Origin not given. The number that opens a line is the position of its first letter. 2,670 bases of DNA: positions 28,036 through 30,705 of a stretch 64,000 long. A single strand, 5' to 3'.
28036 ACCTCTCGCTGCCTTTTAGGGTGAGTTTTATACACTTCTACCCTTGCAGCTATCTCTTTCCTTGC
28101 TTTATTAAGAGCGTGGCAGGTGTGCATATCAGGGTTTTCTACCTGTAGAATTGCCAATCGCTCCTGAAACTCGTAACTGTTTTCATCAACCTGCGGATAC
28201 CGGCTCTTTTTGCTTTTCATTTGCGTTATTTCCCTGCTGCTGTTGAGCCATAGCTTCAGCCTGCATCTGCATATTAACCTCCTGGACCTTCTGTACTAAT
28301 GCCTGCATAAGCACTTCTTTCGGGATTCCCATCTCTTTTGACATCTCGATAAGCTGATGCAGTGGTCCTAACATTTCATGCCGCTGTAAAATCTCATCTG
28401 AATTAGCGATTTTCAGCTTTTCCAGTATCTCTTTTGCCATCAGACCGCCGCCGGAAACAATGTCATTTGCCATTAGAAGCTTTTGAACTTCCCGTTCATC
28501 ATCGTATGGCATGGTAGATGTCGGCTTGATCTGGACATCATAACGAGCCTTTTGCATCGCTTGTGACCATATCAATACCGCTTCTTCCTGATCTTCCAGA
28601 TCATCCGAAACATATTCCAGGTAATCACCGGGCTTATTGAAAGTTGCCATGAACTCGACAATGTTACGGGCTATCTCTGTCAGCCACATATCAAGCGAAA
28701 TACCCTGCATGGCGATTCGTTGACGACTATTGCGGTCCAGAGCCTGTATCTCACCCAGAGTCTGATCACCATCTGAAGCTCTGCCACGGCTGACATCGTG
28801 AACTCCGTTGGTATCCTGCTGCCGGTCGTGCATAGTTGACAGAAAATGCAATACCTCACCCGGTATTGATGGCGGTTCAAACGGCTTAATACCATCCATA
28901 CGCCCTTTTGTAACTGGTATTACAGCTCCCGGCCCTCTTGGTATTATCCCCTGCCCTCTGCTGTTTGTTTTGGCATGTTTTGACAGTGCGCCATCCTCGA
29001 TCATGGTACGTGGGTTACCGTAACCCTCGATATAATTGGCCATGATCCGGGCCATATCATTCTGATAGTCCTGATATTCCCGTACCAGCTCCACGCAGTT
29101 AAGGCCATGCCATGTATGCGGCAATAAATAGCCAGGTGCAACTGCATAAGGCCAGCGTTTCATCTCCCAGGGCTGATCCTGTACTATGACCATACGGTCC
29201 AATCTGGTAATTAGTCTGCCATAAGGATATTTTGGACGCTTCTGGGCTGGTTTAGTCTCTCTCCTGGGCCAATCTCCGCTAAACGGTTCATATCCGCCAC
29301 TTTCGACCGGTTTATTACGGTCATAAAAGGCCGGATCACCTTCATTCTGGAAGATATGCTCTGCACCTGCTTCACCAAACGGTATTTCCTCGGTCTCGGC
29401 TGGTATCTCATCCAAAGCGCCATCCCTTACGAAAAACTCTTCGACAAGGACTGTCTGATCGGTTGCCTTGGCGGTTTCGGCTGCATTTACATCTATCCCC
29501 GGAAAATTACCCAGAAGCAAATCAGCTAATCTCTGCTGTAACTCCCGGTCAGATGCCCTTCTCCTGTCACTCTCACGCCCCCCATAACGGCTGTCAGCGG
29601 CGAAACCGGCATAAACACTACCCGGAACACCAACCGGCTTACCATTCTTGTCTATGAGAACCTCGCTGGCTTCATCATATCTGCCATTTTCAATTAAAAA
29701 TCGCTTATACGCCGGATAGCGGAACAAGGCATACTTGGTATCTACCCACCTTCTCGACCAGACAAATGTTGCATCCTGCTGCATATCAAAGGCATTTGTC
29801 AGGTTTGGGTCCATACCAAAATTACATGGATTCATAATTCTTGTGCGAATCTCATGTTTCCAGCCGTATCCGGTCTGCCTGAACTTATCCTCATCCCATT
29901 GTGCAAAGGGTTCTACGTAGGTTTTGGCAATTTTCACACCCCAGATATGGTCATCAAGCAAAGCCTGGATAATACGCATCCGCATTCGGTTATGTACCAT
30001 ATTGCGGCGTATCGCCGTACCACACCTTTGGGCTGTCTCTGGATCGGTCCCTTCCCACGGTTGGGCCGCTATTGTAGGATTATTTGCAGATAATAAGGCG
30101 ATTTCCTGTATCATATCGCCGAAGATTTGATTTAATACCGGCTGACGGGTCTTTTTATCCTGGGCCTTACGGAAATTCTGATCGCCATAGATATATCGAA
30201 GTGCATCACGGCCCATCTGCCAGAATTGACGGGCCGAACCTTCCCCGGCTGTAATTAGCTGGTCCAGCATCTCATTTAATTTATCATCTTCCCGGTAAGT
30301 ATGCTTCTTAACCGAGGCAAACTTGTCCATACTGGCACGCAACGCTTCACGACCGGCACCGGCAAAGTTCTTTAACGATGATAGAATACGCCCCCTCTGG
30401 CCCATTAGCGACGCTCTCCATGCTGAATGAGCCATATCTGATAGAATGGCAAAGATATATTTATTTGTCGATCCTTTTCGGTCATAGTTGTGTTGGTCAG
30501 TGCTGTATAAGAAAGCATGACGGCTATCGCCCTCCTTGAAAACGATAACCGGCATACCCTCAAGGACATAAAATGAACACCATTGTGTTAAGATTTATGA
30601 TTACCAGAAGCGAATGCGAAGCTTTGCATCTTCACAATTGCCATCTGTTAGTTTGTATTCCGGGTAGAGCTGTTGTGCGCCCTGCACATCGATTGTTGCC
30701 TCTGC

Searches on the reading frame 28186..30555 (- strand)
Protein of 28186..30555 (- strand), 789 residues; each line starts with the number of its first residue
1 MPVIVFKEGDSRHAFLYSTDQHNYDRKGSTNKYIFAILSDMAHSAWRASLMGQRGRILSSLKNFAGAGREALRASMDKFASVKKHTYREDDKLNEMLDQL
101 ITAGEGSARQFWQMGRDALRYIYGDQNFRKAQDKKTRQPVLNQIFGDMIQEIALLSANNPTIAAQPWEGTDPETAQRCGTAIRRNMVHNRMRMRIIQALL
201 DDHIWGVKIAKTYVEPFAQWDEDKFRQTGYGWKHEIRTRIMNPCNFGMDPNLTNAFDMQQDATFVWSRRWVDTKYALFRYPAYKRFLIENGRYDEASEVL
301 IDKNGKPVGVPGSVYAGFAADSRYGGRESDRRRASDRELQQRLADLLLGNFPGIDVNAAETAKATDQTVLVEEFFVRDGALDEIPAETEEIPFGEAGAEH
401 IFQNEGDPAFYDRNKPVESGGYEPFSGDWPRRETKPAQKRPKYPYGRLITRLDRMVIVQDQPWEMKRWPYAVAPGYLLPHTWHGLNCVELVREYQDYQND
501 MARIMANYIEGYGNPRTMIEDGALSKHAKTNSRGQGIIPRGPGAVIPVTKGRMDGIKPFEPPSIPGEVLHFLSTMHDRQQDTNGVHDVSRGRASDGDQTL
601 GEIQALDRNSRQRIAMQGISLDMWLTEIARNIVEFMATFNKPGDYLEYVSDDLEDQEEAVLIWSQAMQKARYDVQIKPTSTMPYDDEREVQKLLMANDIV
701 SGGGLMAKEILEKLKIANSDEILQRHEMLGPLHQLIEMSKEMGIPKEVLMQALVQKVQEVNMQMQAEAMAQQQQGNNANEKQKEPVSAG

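Call 61: search_dna_similar(query=window:28186-30555:-, collection=phages, mode=protein, max_rows=12)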
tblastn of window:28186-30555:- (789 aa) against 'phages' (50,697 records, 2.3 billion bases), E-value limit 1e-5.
Records with a match: 91; places in all: 93; records where one place covers at least 80% of the query: 0.
Best place of each record, by identity: <60% 91.
By first word of the organism name: Pseudomonas 91.
By host as written in the record: Pseudomonas aeruginosa 36; Pseudomonas aeruginosa PAO1 16; - 10; Pseudomonas sp. 6; Pseudomonas aeruginosa strain PAO1 deltafliF 4; Pseudomonas aeruginosa ATCC 27853 3; Pseudomonas fluorescens 2; Pseudomonas aeruginosa DSM 19880 1; and 13 more.
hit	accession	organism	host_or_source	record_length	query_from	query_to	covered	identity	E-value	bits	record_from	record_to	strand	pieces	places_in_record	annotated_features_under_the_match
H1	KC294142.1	Pseudomonas phage PaP4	Pseudomonas aeruginosa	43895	457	591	17%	23.7%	4e-6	57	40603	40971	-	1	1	portal protein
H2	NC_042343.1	Pseudomonas phage PaP4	Pseudomonas aeruginosa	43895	457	591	17%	23.7%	4e-6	57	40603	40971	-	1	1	portal protein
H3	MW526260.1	Pseudomonas phage PhL_UNISO_PA-DSM_ph0041x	Pseudomonas aeruginosa DSM 19880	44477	457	591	17%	23.7%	4e-6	57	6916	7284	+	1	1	putative portal protein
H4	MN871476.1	Pseudomonas phage PaLz-1-45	Pseudomonas aeruginosa PAO1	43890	457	591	17%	23.7%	4e-6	57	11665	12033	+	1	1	record has no annotation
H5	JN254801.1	Pseudomonas phage MR299-2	Pseudomonas aeruginosa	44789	457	591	17%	23.7%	4e-6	57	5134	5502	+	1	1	putative portal protein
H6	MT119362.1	Pseudomonas phage clash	Pseudomonas aeruginosa PAO1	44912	457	591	17%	23.7%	4e-6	57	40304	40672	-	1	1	portal protein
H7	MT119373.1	Pseudomonas phage otherone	Pseudomonas aeruginosa PAO1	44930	457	591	17%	23.7%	4e-6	57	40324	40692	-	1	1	portal protein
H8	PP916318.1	Pseudomonas phage vB_PaeP_HTN1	Pseudomonas aeruginosa AMT 0166-2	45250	457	591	17%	23.7%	4e-6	57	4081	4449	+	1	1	portal protein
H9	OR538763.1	Pseudomonas phage PSP30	Pseudomonas aeruginosa PAO1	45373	457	591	17%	23.7%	4e-6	57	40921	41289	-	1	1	portal (connector) protein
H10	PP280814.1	Pseudomonas phage KG853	Pseudomonas aeruginosa ATCC 27853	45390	457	591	17%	23.7%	4e-6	57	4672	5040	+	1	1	portal protein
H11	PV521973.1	Pseudomonas phage PUTH1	Pseudomonas aeruginosa B-I-1 ...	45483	457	591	17%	23.7%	4e-6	57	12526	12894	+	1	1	portal protein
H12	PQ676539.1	Pseudomonas phage JD05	Pseudomonas aeruginosa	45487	457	591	17%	23.7%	4e-6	57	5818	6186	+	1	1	portal protein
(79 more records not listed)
